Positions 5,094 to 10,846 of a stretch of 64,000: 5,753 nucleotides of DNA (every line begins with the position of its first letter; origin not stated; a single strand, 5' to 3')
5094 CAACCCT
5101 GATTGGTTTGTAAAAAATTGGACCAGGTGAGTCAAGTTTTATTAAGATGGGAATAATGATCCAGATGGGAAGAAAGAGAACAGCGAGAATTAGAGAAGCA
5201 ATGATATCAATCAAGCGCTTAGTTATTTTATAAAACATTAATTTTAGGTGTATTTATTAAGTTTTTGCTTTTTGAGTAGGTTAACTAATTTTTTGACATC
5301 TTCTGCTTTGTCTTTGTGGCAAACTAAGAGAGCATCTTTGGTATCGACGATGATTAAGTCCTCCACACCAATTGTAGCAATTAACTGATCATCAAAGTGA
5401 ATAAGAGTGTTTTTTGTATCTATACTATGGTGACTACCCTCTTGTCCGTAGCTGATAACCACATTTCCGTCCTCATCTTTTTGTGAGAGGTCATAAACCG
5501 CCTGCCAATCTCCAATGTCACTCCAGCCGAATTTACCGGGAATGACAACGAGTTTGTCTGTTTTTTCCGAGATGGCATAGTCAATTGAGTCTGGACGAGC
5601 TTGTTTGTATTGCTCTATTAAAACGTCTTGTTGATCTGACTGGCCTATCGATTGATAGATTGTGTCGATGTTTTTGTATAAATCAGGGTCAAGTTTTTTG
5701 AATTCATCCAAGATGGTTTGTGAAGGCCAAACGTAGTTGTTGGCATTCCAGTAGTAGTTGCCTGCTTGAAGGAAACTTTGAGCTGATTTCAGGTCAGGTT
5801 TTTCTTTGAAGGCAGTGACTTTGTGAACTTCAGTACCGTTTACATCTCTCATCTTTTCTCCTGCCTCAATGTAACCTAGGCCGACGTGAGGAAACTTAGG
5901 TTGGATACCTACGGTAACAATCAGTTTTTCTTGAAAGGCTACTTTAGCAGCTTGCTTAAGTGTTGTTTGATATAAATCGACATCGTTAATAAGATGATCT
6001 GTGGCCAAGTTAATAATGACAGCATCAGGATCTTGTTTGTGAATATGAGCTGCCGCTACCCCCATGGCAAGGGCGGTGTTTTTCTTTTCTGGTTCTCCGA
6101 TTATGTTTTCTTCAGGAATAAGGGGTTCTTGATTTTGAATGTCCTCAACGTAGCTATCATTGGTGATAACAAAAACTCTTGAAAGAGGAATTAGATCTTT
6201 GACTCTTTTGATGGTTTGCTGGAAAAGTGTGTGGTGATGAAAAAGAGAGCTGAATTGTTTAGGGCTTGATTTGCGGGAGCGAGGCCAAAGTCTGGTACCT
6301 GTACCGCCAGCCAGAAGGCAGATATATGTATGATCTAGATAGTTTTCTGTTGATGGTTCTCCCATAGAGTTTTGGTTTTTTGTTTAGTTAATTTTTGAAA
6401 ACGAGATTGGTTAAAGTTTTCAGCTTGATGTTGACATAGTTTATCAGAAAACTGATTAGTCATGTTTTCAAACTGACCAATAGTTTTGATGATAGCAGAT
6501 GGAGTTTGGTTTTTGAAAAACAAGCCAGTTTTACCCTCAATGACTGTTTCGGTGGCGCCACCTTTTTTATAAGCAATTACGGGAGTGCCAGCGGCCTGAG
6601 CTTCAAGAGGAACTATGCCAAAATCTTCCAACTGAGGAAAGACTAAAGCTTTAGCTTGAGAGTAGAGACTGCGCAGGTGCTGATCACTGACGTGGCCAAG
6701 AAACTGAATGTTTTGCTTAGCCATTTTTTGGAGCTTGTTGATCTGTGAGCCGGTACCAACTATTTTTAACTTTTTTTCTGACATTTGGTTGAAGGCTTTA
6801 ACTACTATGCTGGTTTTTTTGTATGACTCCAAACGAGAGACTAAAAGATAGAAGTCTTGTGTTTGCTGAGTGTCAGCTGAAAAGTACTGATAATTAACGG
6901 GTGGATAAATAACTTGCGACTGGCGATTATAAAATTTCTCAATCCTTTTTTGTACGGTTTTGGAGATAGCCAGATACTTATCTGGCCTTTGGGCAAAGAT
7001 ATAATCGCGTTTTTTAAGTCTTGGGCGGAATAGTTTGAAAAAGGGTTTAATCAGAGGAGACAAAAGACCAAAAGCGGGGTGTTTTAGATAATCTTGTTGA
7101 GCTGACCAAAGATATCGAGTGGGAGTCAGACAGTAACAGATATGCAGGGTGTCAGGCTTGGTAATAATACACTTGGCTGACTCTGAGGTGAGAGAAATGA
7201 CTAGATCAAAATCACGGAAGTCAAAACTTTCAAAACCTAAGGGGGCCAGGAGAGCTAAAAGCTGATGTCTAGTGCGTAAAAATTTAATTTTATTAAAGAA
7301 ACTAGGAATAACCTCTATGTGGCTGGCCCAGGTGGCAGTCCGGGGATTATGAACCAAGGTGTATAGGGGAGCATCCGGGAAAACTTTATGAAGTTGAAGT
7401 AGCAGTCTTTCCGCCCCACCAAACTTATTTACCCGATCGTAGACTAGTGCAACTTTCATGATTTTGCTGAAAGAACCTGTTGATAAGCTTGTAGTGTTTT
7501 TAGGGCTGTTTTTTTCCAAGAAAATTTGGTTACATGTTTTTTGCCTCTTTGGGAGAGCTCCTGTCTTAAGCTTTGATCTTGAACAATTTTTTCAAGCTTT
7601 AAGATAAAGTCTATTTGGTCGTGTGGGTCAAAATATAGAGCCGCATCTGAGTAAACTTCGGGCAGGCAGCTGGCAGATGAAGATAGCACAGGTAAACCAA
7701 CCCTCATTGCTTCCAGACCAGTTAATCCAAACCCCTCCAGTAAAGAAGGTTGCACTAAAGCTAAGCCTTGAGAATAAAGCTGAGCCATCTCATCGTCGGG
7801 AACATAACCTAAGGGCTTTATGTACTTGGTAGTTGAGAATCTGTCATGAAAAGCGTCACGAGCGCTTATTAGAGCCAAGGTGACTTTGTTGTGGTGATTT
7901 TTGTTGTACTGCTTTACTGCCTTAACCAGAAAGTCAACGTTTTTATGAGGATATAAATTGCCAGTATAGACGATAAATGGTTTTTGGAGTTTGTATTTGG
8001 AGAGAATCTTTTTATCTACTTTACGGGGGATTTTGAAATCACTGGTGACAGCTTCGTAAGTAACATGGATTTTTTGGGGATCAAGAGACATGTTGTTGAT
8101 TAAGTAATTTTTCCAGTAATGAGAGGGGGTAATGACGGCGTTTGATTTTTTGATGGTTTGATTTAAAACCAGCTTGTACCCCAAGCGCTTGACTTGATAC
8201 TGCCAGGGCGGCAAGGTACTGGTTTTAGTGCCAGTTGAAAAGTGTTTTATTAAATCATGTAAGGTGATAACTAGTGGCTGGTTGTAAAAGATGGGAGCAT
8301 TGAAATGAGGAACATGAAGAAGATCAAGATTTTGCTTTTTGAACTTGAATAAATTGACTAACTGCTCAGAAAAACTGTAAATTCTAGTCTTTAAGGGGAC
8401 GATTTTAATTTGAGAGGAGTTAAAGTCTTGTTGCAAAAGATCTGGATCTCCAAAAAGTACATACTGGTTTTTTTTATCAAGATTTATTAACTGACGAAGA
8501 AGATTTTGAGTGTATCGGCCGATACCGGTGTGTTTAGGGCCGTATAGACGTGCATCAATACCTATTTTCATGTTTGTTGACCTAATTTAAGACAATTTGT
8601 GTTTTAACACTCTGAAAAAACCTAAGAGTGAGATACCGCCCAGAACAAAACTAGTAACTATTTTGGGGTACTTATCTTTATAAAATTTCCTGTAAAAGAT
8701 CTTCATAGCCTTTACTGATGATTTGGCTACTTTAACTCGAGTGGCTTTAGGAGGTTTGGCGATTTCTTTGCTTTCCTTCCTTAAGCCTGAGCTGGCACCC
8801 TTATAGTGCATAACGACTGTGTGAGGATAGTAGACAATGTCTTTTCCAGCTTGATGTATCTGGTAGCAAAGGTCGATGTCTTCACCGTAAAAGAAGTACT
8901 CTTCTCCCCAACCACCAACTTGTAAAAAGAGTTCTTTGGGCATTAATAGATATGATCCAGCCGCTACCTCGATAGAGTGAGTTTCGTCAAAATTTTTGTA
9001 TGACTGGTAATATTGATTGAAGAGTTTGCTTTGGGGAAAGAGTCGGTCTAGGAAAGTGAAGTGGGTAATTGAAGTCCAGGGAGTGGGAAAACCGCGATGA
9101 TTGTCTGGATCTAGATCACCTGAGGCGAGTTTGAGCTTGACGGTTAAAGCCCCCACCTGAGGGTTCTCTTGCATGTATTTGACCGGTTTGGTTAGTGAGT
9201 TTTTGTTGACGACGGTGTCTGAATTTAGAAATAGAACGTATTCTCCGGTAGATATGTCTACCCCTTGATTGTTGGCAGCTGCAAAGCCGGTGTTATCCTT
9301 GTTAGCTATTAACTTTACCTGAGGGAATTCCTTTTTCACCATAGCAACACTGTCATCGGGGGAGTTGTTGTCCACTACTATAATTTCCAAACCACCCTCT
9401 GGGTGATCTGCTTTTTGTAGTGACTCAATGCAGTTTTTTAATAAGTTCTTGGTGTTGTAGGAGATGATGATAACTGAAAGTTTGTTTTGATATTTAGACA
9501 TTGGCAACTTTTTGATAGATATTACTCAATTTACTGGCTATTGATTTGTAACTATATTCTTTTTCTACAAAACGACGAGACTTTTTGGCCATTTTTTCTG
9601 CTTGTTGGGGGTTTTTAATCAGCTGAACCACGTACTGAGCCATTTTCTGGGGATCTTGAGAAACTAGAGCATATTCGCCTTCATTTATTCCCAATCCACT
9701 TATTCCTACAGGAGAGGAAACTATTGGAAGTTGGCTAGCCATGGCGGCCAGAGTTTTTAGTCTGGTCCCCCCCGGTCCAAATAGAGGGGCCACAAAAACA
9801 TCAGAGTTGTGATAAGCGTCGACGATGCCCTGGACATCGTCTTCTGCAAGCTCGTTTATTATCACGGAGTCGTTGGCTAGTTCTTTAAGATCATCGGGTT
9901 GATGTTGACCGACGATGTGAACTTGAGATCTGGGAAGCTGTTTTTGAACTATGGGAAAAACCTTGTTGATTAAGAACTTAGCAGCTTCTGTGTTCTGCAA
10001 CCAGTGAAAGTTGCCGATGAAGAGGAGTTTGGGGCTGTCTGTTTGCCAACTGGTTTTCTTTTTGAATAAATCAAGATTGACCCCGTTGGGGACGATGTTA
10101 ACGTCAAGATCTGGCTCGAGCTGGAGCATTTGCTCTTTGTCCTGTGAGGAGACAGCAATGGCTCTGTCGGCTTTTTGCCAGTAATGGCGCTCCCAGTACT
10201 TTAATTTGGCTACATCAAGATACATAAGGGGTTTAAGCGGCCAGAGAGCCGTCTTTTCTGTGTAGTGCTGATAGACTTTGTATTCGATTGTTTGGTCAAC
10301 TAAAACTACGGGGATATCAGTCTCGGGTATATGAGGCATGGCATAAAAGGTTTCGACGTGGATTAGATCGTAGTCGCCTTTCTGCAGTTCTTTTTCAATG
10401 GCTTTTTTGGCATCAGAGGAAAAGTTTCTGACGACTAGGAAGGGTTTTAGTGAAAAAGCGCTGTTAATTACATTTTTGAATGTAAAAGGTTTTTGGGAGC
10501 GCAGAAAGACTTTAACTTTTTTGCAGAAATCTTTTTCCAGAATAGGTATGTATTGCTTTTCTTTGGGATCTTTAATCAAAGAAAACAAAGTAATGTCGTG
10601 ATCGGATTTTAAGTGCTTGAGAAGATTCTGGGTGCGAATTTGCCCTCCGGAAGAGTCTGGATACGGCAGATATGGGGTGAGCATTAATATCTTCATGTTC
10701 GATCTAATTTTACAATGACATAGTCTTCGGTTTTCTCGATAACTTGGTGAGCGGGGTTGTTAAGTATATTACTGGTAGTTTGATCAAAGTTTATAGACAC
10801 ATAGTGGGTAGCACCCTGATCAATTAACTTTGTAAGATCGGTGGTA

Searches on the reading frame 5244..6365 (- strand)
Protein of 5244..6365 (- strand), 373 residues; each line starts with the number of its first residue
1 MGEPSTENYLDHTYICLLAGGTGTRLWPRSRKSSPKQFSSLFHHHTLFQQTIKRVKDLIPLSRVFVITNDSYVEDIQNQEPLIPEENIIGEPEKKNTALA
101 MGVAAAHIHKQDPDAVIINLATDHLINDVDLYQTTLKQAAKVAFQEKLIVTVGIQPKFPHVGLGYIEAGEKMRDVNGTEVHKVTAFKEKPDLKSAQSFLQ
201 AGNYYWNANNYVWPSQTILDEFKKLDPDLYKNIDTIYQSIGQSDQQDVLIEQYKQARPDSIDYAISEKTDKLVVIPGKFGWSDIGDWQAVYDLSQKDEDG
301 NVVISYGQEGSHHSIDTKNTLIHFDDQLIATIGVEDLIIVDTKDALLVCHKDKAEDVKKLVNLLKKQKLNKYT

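Call 7: search_protein_families(library=ncbifam, proteins=[window:5244-6365:-], max_evalue=0.00001)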
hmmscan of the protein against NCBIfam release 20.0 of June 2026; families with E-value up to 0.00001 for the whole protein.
window:5244-6365:- (373 aa): 2 families
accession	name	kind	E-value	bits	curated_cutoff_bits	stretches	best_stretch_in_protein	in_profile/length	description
TIGR01479.1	GMP_PMI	equivalog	1.3e-101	340.7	372.95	1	16-371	4-352/467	mannose-1-phosphate guanylyltransferase/mannose-6-phosphate isomerase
NF012004.0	PRK15460.1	equivalog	1.8e-70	238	859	1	14-367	7-358/478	mannose-1-phosphate guanyltransferase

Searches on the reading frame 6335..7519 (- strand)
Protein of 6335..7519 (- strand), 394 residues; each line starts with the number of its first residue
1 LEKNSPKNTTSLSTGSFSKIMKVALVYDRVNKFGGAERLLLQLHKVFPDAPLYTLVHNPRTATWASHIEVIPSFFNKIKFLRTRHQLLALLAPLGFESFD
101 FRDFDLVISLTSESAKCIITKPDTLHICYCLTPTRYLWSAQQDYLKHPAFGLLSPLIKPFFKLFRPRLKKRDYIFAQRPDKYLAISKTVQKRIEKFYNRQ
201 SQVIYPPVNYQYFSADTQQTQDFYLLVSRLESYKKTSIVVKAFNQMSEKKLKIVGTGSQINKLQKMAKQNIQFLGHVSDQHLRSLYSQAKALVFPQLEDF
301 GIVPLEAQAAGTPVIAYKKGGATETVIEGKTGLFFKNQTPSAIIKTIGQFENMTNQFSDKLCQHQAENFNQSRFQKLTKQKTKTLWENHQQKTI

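Call 7: search_protein_families(library=ncbifam, proteins=[window:6335-7519:-], max_evalue=0.00001)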
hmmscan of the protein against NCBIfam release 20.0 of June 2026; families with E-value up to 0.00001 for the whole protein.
window:6335-7519:- (394 aa): 24 families
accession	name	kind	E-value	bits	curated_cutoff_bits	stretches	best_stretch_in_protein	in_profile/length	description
TIGR03449.1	mycothiol_MshA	equivalog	2.2e-15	56.5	462.5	1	220-367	219-385/406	D-inositol-3-phosphate glycosyltransferase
TIGR04047.1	MSMEG_0565_glyc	hypoth_equivalog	8.6e-14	51.4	259.85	1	175-347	135-335/373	MSMEG_0565 family glycosyltransferase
TIGR03999.1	thiol_BshA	equivalog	2.2e-13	49.9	273.7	1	190-373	166-361/375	N-acetyl-alpha-D-glucosaminyl L-malate synthase BshA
NF038255.1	exopoly_VpsD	equivalog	5.9e-13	48.4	300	1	176-358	154-355/381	VpsD family glycosyltransferase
TIGR04063.1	stp3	hypoth_equivalog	3.8e-12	45.8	442.05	1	234-371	226-376/397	TIGR04063 family PEP-CTERM/XrtA system glycosyltransferase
TIGR02095.1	glgA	subfamily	4.1e-12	45.5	328.45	1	220-369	293-457/477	glycogen/starch synthase, ADP-glucose type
NF007396.0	PRK09922.1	equivalog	2.1e-11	43.3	385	1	178-377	135-350/361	lipopolysaccharide 1,6-galactosyltransferase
NF046085.1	XrtY_assoc_Gly1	equivalog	3.5e-11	42.6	400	1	190-375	172-369/387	XrtY-associated glycosyltransferase XYAG1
TIGR03088.1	stp2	hypoth_equivalog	3.7e-11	42.7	409.05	1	191-362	160-347/374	TIGR03088 family PEP-CTERM/XrtA system glycosyltransferase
NF041876.1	EPS_EpsE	equivalog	6.3e-11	42.1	400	1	227-353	220-361/389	exopolysaccharide biosynthesis GT4 family glycosyltransferase EpsE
NF012028.0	PRK15484.1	subfamily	1.8e-10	40.4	618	1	246-350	234-341/380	lipopolysaccharide N-acetylglucosaminyltransferase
TIGR04157.1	glyco_rSAM_CFB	subfamily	2.2e-10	40.1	400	1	219-339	225-352/406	TIGR04157 family glycosyltransferase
TIGR02149.1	glgA_Coryne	subfamily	2.5e-10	40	302.4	1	266-339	260-335/391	glycogen synthase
NF047684.1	TeichurnBiosyTuaC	equivalog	3.3e-09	36.2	550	1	181-381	167-385/391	teichuronic acid biosynthesis protein TuaC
NF053787.1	GlcN_PG_synth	equivalog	3.6e-09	35.9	480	1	220-366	196-340/361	N-acetylglucosaminyl phosphatidylglycerol synthase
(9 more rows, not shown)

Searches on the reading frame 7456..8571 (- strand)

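Call 7: search_protein_families(library=ncbifam, proteins=[window:7456-8571:-], max_evalue=0.00001)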
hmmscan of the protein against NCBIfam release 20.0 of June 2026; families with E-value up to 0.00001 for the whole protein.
window:7456-8571:- (371 aa): 24 families
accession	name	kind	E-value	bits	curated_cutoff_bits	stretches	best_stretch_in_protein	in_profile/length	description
TIGR02149.1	glgA_Coryne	subfamily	5.7e-24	85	302.4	1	90-367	99-391/391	glycogen synthase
TIGR04047.1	MSMEG_0565_glyc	hypoth_equivalog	4.3e-20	72.1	259.85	1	138-365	134-373/373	MSMEG_0565 family glycosyltransferase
TIGR03449.1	mycothiol_MshA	equivalog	3.8e-17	62.3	462.5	1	137-367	159-404/406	D-inositol-3-phosphate glycosyltransferase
TIGR03999.1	thiol_BshA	equivalog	8.2e-16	57.9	273.7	1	131-367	133-374/375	N-acetyl-alpha-D-glucosaminyl L-malate synthase BshA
TIGR04157.1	glyco_rSAM_CFB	subfamily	9.9e-16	57.7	400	1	137-312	164-344/406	TIGR04157 family glycosyltransferase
NF053787.1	GlcN_PG_synth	equivalog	1.7e-15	56.8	480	1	141-367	142-360/361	N-acetylglucosaminyl phosphatidylglycerol synthase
NF038295.1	EPS_HpsP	equivalog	9.3e-15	54.5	550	1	62-367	73-388/388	hormogonium polysaccharide biosynthesis glycosyltransferase HpsP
NF038229.1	Glyco4_Geo_Pelo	equivalog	5.8e-14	51.8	400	1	135-367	102-337/338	GPMC system family 4 glycosyltransferase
NF041010.1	glycosy_Agl16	equivalog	2.3e-13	49.7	575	1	135-366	126-351/352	glycosylation protein Agl16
TIGR03088.1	stp2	hypoth_equivalog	3.6e-12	46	409.05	1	147-367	141-374/374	TIGR03088 family PEP-CTERM/XrtA system glycosyltransferase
TIGR04063.1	stp3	hypoth_equivalog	4.8e-11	42.2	442.05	1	135-367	150-396/397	TIGR04063 family PEP-CTERM/XrtA system glycosyltransferase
NF047684.1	TeichurnBiosyTuaC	equivalog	8.6e-11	41.4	550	1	135-367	157-390/391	teichuronic acid biosynthesis protein TuaC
NF053513.1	Gtran_IagA_BgsA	equivalog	9.8e-10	37.9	460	1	132-367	95-332/333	LTA glycolipid anchor biosynthesis glycosyltransferase, IagA/BgsA family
NF050063.1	ProtGlycPglJ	equivalog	1.1e-09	38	500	1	129-360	131-360/363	N-acetylgalactosamine-N,N'-diacetylbacillosaminyl-diphospho-undecaprenol 4-alpha-N-acetylgalactosaminyltransferase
TIGR02468.1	sucrsPsyn_pln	equivalog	2e-09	35.8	1143.95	1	272-356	575-661/1051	sucrose-phosphate synthase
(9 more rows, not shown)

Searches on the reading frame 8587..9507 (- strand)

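Call 7: search_protein_families(library=ncbifam, proteins=[window:8587-9507:-], max_evalue=0.00001)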
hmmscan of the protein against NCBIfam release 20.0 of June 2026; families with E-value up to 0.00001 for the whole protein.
window:8587-9507:- (306 aa): 16 families
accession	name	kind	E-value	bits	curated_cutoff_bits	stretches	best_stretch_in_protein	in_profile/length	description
NF041875.1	EPS_EpsD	equivalog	5.8e-23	81.8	370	1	10-239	1-211/325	exopolysaccharide biosynthesis glycosyltransferase EpsD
TIGR03965.1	mycofact_glyco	equivalog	5.4e-22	78.3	280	2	7-112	73-179/467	mycofactocin biosynthesis glycosyltransferase MftF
TIGR03937.1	PgaC_IcaA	equivalog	1.8e-20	73.3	422.3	1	6-122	43-160/407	poly-beta-1,6-N-acetyl-D-glucosamine synthase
TIGR03111.1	glyc2_xrt_Gpos1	hypoth_equivalog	2.4e-19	69.4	363.95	1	6-125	47-169/439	TIGR03111 family XrtG-associated glycosyltransferase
NF038302.1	EPS_HpsE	equivalog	5.1e-19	68.4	300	1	9-235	2-223/307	hormogonium polysaccharide biosynthesis glycosyltransferase HpsE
NF007482.0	PRK10073.1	equivalog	9.4e-18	64.3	423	1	3-103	1-101/334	glycosyltransferase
TIGR04283.1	glyco_like_mftF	equivalog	2.1e-17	63.5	182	1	10-126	1-112/221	TIGR04283 family arsenosugar biosynthesis glycosyltransferase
NF047683.1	TeichurnBiosyTuaG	equivalog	7.5e-17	61.8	400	1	3-118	1-117/252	teichuronic acid biosynthesis protein TuaG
TIGR01556.1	rhamnosyltran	subfamily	1.9e-13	50.2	200.55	1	37-121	19-108/281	rhamnosyltransferase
NF050050.1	ProtGlycPglI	equivalog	3.2e-13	49.7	500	1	8-112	2-108/306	GalNAc(5)-diNAcBac-PP-undecaprenol beta-1,3-glucosyltransferase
NF038299.1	EPS_HpsN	equivalog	3.6e-13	49.2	425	1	9-241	2-227/317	hormogonium polysaccharide biosynthesis glycosyltransferase HpsN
TIGR04195.1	S_glycosyl_SunS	equivalog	2.6e-12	46.3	350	1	11-107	60-153/421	SunS family peptide S-glycosyltransferase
TIGR04242.1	nodulat_NodC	equivalog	2.3e-11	43.3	550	1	8-125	48-168/395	chitooligosaccharide synthase NodC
NF053739.1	GlytfEpsEBac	equivalog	4.9e-10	38.8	450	1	9-117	2-112/265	glycosyltransferase EpsE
NF041394.1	GtaseAglG_Halo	equivalog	2e-09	37.2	440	1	9-117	2-112/304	glucosyl-dolichyl phosphate glucuronosyltransferase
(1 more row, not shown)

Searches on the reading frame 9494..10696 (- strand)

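Call 7: search_protein_families(library=ncbifam, proteins=[window:9494-10696:-], max_evalue=0.00001)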
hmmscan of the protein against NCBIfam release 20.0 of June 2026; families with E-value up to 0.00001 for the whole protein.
window:9494-10696:- (400 aa): 14 families
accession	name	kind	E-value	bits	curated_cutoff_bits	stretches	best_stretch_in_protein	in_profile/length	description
TIGR03087.1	stp1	hypoth_equivalog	8.3e-48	163.5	316.65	1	3-395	1-395/397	TIGR03087 family PEP-CTERM/XrtA system glycosyltransferase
TIGR02149.1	glgA_Coryne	subfamily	5.5e-19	68.6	302.4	1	162-397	130-390/391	glycogen synthase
TIGR03999.1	thiol_BshA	equivalog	7.2e-13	48.2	273.7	1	107-398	83-374/375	N-acetyl-alpha-D-glucosaminyl L-malate synthase BshA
TIGR03088.1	stp2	hypoth_equivalog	9.6e-12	44.6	409.05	1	200-397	163-373/374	TIGR03088 family PEP-CTERM/XrtA system glycosyltransferase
TIGR04063.1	stp3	hypoth_equivalog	5.1e-11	42.1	442.05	1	174-397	156-395/397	TIGR04063 family PEP-CTERM/XrtA system glycosyltransferase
NF041876.1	EPS_EpsE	equivalog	9.5e-11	41.5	400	1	171-390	157-389/389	exopolysaccharide biosynthesis GT4 family glycosyltransferase EpsE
TIGR03449.1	mycothiol_MshA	equivalog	6.7e-10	38.4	462.5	1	170-397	159-403/406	D-inositol-3-phosphate glycosyltransferase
NF047684.1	TeichurnBiosyTuaC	equivalog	4.1e-09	35.9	550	1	173-398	162-390/391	teichuronic acid biosynthesis protein TuaC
NF041010.1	glycosy_Agl16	equivalog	7.4e-09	34.9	575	0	153-234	111-192/352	glycosylation protein Agl16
TIGR04047.1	MSMEG_0565_glyc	hypoth_equivalog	1.1e-07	31.3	259.85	0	162-217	125-179/373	MSMEG_0565 family glycosyltransferase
NF049988.1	MGlcDAGSynMgs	equivalog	1.8e-07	30.9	400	1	98-397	76-387/398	alpha-monoglucosyldiacylglycerol synthase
NF053787.1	GlcN_PG_synth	equivalog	2.5e-07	29.9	480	1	313-398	276-360/361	N-acetylglucosaminyl phosphatidylglycerol synthase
NF038298.1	EPS_HpsO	equivalog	3e-06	26.3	575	1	317-397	307-387/388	hormogonium polysaccharide biosynthesis glycosyltransferase HpsO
NF053513.1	Gtran_IagA_BgsA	equivalog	3.5e-06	26.3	460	0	165-398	95-332/333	LTA glycolipid anchor biosynthesis glycosyltransferase, IagA/BgsA family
